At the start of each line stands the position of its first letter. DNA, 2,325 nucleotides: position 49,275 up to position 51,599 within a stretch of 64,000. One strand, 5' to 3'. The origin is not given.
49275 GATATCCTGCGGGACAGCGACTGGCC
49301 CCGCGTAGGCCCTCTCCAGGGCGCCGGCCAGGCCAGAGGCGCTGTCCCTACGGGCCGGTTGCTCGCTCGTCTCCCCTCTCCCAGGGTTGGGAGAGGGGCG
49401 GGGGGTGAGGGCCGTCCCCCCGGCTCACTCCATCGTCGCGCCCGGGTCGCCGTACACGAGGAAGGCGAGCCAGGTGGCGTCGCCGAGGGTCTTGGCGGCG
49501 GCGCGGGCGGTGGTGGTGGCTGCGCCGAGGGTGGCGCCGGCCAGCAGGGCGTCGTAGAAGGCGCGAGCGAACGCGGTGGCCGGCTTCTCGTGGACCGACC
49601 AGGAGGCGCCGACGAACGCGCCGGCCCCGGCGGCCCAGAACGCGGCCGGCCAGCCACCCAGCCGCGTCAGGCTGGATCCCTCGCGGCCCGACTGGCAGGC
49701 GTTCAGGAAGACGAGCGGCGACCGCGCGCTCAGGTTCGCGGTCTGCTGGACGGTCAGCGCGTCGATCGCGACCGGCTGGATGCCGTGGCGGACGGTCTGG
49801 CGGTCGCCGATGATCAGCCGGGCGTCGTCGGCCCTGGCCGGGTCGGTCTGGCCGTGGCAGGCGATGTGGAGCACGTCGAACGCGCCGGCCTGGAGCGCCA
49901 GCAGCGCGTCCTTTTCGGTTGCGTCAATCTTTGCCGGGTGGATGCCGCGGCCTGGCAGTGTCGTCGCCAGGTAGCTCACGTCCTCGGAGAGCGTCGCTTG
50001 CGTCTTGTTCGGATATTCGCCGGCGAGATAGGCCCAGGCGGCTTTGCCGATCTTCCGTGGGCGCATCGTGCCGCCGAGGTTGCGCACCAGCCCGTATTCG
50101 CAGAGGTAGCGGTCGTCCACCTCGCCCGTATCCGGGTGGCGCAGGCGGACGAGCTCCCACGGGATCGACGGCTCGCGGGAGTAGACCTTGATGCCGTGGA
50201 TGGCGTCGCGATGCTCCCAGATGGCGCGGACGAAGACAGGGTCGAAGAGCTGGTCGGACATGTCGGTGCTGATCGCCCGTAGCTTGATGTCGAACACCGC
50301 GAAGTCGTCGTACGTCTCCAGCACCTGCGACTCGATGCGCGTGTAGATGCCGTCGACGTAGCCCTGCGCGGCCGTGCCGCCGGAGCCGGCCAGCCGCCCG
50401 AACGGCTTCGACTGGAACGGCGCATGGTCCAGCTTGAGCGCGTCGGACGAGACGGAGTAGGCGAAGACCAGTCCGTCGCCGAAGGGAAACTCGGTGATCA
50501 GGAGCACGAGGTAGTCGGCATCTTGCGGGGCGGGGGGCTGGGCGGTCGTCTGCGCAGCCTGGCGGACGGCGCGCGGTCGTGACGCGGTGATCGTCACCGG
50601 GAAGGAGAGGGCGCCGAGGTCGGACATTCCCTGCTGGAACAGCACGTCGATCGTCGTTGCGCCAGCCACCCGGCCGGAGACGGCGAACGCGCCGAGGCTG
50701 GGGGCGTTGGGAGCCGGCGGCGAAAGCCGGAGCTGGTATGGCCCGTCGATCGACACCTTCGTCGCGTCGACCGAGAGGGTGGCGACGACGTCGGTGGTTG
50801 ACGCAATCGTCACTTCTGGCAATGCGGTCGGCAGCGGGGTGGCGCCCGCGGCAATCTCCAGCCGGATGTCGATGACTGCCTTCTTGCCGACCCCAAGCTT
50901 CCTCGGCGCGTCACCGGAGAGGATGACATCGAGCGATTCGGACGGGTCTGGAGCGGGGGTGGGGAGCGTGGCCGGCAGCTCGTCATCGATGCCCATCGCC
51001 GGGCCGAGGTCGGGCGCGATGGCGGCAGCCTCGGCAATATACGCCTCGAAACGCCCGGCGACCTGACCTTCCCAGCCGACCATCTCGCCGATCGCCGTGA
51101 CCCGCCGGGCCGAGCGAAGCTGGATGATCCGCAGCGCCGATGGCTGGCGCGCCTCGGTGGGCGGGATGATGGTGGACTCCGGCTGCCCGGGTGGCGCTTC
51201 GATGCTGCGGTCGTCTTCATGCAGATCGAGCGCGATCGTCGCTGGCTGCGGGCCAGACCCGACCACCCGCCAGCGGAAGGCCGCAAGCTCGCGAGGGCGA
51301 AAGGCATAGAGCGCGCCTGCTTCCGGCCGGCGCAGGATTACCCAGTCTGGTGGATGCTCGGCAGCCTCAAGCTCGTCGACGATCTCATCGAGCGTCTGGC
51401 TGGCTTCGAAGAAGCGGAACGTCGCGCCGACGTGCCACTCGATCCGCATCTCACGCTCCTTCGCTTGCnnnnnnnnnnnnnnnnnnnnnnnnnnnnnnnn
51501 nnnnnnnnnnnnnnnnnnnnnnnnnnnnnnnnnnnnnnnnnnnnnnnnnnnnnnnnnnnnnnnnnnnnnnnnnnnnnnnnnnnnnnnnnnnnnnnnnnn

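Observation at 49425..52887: LCAT-like lipase + CHAT protease two-gene operon beside the restriction cluster: candidate undescribed defence or abortive-infection module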

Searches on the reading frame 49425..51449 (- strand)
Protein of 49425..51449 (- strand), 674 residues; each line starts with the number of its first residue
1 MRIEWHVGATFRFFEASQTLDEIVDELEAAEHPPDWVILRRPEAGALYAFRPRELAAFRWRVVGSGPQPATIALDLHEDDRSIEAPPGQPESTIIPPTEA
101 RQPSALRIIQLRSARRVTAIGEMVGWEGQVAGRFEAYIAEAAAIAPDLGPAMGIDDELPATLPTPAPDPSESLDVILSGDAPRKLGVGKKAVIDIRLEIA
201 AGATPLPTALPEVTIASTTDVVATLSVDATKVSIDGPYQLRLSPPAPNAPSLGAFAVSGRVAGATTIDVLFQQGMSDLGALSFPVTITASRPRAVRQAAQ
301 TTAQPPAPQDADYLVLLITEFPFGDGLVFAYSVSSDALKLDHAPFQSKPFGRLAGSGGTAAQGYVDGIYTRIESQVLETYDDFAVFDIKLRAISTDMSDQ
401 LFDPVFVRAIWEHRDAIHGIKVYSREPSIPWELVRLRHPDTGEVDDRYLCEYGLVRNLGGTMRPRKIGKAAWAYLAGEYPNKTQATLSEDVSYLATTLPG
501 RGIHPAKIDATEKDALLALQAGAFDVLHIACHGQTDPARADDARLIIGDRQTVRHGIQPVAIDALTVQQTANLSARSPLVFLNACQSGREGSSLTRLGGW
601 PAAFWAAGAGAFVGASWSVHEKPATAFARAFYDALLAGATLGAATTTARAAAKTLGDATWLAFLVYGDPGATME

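Call 3: search_protein_families(library=pfam, proteins=[window:49425-51449:-], max_evalue=0.1)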
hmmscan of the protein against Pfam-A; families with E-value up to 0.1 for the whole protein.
window:49425-51449:- (674 aa): 3 families
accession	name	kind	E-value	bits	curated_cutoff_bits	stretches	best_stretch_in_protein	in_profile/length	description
PF12770.12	CHAT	-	9.7e-22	78.2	24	1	481-652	101-266/289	CHAT domain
PF01364.23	Peptidase_C25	-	3.2e-07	30.4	23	1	532-670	238-371/374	Peptidase family C25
PF24063.1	DUF7363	-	0.0082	17.2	28.3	1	195-281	17-105/107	Domain of unknown function (DUF7363)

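Call 4: search_protein_families(library=padloc, proteins=[window:49425-51449:-], max_evalue=0.1)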
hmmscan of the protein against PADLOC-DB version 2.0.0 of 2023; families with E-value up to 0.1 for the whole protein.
window:49425-51449:- (674 aa): 2 families
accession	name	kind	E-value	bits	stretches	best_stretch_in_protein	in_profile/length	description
PDLC03832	BovA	-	4e-05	20.8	1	509-649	532-663/711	-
PDLC02016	SAVED_CHAT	-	6.9e-05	19.9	1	509-655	132-257/498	-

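Call 5: search_protein_families(library=ncbifam, proteins=[window:49425-51449:-], max_evalue=0.1)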
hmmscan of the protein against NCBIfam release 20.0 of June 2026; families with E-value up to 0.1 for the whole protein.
window:49425-51449:- (674 aa): 1 family
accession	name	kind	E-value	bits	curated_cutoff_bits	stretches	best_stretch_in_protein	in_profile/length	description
NF047832.1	caspase_w_EACC1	subfamily_domain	0.00065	19.2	140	1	525-651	73-200/211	caspase, EACC1-associated type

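Call 9: find_homologous_proteins(query=window:49425-51449:-)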
Query window:49425-51449:- (674 aa): 12 proteins with E <= 0.001 among 8000 candidates.
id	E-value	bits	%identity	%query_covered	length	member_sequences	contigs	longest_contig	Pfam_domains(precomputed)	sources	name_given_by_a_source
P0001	0.0e+0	1501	100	100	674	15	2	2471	PF12770.13,PF01364.25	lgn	-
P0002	0.0e+0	1099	73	100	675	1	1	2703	PF12770.13,PF01364.25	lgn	-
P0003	0.0e+0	1076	72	100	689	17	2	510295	PF12770.13,PF01364.25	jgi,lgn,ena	-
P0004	0.0e+0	1048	68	100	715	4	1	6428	PF12770.13,PF01364.25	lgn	-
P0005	0.0e+0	1041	69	100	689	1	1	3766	PF12770.13,PF01364.25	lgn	-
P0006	1.9e-228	778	53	100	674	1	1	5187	PF24063.3,PF12770.13,PF01364.25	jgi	jgi:hypothetical protein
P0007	2.6e-189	649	69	64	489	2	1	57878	-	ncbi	-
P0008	1.9e-100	355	34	99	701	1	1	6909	PF24063.3,PF12770.13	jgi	jgi:CHAT domain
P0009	2.2e-99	352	36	89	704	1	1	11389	PF12770.13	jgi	jgi:CHAT domain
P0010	2.4e-89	318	39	67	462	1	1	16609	PF12770.13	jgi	jgi:hypothetical protein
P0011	3.0e-71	259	42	51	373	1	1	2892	PF12770.13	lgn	-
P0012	4.0e-44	169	33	64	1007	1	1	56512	PF19973.5,PF24063.3,PF12770.13,PF24096.3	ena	-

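Call 10: find_encoding_contigs(protein=P0003, flank=10000, max_places=3)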
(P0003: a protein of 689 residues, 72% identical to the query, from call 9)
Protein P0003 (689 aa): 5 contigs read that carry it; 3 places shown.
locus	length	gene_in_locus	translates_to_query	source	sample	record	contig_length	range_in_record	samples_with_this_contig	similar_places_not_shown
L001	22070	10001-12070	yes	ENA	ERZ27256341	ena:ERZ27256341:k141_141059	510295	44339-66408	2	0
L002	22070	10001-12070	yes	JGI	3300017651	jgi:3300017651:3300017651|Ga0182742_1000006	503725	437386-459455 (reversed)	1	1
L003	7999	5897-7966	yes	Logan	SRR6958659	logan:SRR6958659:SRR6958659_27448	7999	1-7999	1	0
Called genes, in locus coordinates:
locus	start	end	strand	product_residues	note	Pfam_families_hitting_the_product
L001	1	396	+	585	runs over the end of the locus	-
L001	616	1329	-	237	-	PF01694:Rhomboid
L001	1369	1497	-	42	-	PF12732:YtxH (weak)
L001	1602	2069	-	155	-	PF12732:YtxH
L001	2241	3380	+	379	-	PF08442:ATP-grasp_2, PF13549:ATP-grasp_5 (weak), PF24948:Citrate_synth_N, PF00549:Ligase_CoA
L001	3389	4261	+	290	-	PF02629:CoA_binding, PF13380:CoA_binding_2, PF13607:Succ_CoA_lig, PF00549:Ligase_CoA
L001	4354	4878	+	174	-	PF13302:Acetyltransf_3, PF00583:Acetyltransf_1 (weak)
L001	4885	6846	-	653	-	PF03235:GmrSD_N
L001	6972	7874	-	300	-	PF00296:Bac_luciferase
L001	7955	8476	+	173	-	PF13302:Acetyltransf_3, PF00583:Acetyltransf_1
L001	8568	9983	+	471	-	PF02450:LCAT, PF07819:PGAP1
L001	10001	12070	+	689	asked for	PF12770:CHAT, PF01364:Peptidase_C25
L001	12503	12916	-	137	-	PF20118:DUF6508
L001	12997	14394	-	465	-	PF00364:Biotin_lipoyl, PF02817:E3_binding, PF00198:2-oxoacid_dh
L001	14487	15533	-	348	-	PF02779:Transket_pyr, PF02780:Transketolase_C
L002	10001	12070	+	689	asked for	PF12770:CHAT, PF01364:Peptidase_C25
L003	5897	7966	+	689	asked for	PF12770:CHAT, PF01364:Peptidase_C25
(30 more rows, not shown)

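Call 11: find_encoding_contigs(protein=P0012, flank=10000, max_places=3)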
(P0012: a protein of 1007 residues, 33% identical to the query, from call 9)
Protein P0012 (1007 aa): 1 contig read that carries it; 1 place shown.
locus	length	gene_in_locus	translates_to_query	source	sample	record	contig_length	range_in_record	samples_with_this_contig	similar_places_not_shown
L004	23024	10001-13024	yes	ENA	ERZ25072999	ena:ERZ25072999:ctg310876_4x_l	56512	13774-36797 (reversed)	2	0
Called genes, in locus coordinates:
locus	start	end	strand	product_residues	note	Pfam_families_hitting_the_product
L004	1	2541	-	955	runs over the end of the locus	PF00092:VWA (faint), PF09471:Peptidase_M64, PF13519:VWA_2 (weak)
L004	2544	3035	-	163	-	-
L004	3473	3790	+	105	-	-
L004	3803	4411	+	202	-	-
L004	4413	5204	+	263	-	-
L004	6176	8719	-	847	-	PF07719:TPR_2 (faint), PF13424:TPR_12 (faint), PF12770:CHAT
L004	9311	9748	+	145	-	PF24062:DUF7362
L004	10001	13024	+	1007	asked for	PF24096:DUF7379, PF19973:TCAD7, PF24063:DUF7363, PF12770:CHAT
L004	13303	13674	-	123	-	PF13683:rve_3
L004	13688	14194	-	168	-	-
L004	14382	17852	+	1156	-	PF01734:Patatin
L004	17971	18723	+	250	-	PF13683:rve_3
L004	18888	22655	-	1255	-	-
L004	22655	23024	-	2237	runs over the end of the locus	PF20248:DUF6603 (weak)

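Call 12: find_encoding_contigs(protein=P0009, flank=10000, max_places=3)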
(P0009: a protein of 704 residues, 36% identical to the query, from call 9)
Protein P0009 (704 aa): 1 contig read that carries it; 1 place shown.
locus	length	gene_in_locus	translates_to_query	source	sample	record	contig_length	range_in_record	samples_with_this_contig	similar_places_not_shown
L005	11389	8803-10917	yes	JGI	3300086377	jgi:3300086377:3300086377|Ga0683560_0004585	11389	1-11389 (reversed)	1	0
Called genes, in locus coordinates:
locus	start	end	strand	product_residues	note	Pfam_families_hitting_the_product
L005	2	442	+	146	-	?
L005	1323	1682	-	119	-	-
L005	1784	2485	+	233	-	PF00589:Phage_integrase (weak)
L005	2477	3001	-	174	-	PF01381:HTH_3 (weak)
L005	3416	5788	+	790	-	PF00989:PAS (weak), PF08448:PAS_4, PF13426:PAS_9, PF01590:GAF, PF13185:GAF_2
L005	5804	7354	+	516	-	PF12770:CHAT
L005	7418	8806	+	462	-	PF02450:LCAT, PF07819:PGAP1 (weak)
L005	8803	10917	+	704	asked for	PF12770:CHAT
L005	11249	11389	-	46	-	?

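Call 54: search_protein_families(library=pfam, proteins=[P0012, L004:9311-9748:+, L005:5804-7354:+], max_evalue=0.01)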
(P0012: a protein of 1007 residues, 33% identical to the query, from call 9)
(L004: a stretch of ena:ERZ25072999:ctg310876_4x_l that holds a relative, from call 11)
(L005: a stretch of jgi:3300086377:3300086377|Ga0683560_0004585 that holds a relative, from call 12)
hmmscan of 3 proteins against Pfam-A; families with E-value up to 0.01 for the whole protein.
P0012 (1007 aa): 5 families
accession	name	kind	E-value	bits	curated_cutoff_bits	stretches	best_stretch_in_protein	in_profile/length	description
PF24096.1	DUF7379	-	4.1e-61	206.7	33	1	1-195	1-191/191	Domain of unknown function (DUF7379)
PF24063.1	DUF7363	-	4.1e-23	82.5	28.3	1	508-614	1-107/107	Domain of unknown function (DUF7363)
PF12770.12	CHAT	-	4.4e-19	69.4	24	1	817-986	103-269/289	CHAT domain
PF19973.4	TCAD7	-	1.6e-10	41.5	24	1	324-431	4-109/109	Ternary complex associated domain 7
PF01364.23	Peptidase_C25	-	0.0033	17.2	23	1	834-999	210-369/374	Peptidase family C25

L004:9311-9748:+ (145 aa): 1 family
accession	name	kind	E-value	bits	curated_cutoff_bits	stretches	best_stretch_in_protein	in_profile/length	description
PF24062.1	DUF7362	-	6.8e-17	62.6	27.6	1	9-121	3-105/163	Domain of unknown function (DUF7362)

L005:5804-7354:+ (516 aa): 1 family
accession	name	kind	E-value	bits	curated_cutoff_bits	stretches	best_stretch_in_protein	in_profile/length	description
PF12770.12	CHAT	-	1.3e-16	61.4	24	1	205-511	2-287/289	CHAT domain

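Call 56: predict_structure(alignment_id=A2)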
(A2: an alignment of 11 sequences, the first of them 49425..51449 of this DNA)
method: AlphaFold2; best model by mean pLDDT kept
length: 674 residues; sequences in the alignment: 11
mean_pLDDT: 76.4   pTM: 0.55
mean pLDDT of the five models: 76.4, 75.3, 74.2, 72.4, 68.6
residues with pLDDT >= 90: 154; 70-90: 341; 50-70: 108; < 50: 71
segments of 3 or more residues with pLDDT < 50: 135-169, 291-306, 352-358, 587-597
pLDDT, mean of each block of 10 residues (from residue 1): 82 92 92 90 85 86 82 71 82 73 80 83 65 47 32 28 36 87 83 90 81 83 73 74 85 85 74 74 74 28 45 71 59 71 70 46 69 66 78 87 86 85 68 89 91 79 84 93 81 91 94 93 93 69 81 82 86 90 59 51 82 78 89 95 94 81 86 91
secondary structure, 60 per line:
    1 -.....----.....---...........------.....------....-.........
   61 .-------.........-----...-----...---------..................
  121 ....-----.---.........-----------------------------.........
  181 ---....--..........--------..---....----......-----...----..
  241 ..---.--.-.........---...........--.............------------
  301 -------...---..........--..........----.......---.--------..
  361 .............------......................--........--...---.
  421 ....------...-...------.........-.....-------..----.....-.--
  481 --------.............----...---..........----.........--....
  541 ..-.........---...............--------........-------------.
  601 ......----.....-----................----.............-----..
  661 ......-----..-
elements in order (helices of 4 or more, strands of 3 or more residues): E2-6 E11-15 H20-29 E36-40 E47-50 H52-61 H70-77 E83-85 H103-106 E107-112 E116-124 H134-142 E172-180 E184-187 E190-199 E213-216 E221-226 E232-234 E239-242 E251-259 E263-273 E276-288 E314-323 E326-335 E340-346 H359-373 H380-401 H404-411 E420-424 E435-437 E444-448 H449-452 E454-458 E472-476 H489-501 E506-508 H512-521 E526-534 H537-542 E544-552 E556-563 H564-570 E579-586 H600-606 E611-615 H621-636 H641-653 H659-662 E663-666

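Call 63: fold_search(model_id=the predicted structure, library=pdb)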
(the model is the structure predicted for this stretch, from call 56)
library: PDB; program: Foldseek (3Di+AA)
matches with E <= 10: 1622; with E <= 0.001: 53
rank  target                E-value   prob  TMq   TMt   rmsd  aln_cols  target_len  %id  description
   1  8rot_A                5.1e-10  1.00  0.31  0.24   8.6       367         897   18  Cryo-EM structure of the transmembrane anti-sigma factor DdvA (released 2024-11-06)
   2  7zoq_A                6.0e-10  1.00  0.35  0.30   6.5       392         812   14  Cryo-EM structure of a CRISPR effector in complex with a caspase regulator (released 2022-11-30)
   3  8rw5                  6.7e-10  1.00  0.31  0.24   7.7       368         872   17  Symmetry expansion of dimeric transmembrane anti-sigma factor DdvA (released 2024-11-06)
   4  5fby_A                6.1e-09  1.00  0.34  0.45   7.9       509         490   12  Crystal structure of ctSPD (released 2016-03-30)
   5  8d9h_E                6.8e-09  1.00  0.34  0.34   6.0       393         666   13  gRAMP-TPR-CHAT match PFS target RNA(Craspase) (released 2023-06-14)
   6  9hma                  8.1e-09  1.00  0.32  0.17   8.0       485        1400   12  Cryo-EM structure of apo human separase (released 2025-09-03)
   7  9hm7                  8.1e-09  1.00  0.30  0.17   8.4       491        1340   13  Cryo-EM structure of apo human separase with the mutation C2029S (released 2025-09-03)
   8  8d9f_A                2.5e-08  1.00  0.33  0.33   6.6       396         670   12  gRAMP-TPR-CHAT (Craspase) (released 2023-06-14)
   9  9hn5_A                2.8e-08  1.00  0.31  0.16   7.9       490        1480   12  Cryo-EM structure of human separase bound to phosphorylated SCC1 (100-320 aa) (released 2025-09-03)
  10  5fc3_B                4.6e-08  1.00  0.34  0.46   8.9       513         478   13  Structural basis of cohesin cleavage by separase (released 2016-03-30)
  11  9hn0_B                5.8e-08  1.00  0.31  0.14   8.2       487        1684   13  Cryo-EM structure of human separase bound to SCC1 (310-550 aa) (released 2025-09-03)
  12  5fc2_B                6.5e-08  1.00  0.33  0.45   8.0       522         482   12  Structure of a separase in complex with a pAMK peptide containing a phospho-serine (released 2016-03-30)
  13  8eex_B                6.9e-08  1.00  0.37  0.34   6.1       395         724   12  Cas7-11 in complex with Csx29 (released 2022-11-16)
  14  7y9x_B                8.2e-08  1.00  0.34  0.32   7.1       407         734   11  Structure of the Cas7-11-Csx29-guide RNA complex (released 2022-11-09)
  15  8tl0_B                8.7e-08  1.00  0.22  0.30  14.7       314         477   17  Structure of activated SAVED-CHAT filament (released 2024-03-06)
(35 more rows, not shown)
